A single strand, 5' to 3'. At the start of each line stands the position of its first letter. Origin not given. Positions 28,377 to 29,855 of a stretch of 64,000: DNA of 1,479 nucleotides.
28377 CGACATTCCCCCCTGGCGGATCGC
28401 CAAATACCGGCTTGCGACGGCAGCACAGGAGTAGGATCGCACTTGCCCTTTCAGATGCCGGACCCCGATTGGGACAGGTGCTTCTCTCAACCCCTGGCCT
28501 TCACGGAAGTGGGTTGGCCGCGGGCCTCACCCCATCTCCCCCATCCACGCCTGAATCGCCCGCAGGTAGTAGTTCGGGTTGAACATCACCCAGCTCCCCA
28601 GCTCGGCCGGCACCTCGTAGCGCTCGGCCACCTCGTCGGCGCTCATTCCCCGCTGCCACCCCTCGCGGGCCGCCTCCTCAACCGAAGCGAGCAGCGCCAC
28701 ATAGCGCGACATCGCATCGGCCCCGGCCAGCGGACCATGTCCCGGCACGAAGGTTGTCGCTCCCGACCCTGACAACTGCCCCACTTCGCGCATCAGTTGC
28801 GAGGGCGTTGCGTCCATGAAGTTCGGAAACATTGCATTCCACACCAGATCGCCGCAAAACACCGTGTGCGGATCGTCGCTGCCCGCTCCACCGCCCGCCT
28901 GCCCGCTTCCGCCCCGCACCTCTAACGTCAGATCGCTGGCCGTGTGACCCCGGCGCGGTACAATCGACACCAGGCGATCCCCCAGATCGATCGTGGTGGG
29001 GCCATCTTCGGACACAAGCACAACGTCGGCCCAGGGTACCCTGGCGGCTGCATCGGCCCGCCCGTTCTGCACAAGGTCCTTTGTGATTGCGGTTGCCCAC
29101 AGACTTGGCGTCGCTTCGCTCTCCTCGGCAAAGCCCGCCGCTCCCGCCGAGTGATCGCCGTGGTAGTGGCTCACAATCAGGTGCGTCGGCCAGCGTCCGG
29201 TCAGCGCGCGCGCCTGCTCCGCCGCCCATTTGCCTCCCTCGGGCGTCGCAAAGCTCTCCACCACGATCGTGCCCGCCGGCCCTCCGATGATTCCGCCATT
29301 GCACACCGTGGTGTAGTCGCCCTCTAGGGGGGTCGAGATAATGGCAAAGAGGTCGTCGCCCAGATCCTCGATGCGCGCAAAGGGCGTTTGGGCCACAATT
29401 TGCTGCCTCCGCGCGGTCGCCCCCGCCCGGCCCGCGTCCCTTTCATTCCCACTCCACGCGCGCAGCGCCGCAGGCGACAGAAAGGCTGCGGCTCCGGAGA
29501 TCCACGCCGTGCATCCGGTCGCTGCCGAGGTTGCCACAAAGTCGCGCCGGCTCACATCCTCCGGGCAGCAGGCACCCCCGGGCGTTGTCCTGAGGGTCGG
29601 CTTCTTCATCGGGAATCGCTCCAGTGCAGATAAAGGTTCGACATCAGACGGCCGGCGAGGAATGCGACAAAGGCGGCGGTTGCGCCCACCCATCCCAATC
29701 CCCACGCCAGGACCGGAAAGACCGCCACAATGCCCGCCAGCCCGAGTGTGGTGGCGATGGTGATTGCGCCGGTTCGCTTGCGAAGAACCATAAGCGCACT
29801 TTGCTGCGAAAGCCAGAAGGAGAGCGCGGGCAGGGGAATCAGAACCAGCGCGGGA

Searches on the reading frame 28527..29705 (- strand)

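Call 30: search_protein_families(library=pfam, proteins=[window:28527-29705:-], max_evalue=0.001)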
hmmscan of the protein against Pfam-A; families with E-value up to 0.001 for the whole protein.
window:28527-29705:- (392 aa): 2 families
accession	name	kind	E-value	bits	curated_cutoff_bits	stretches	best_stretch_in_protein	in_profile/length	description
PF00753.33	Lactamase_B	-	6.5e-10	39.7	22.7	1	134-266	5-142/196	Metallo-beta-lactamase superfamily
PF12706.13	Lactamase_B_2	-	0.00099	19.2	27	0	169-257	27-116/200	Beta-lactamase superfamily domain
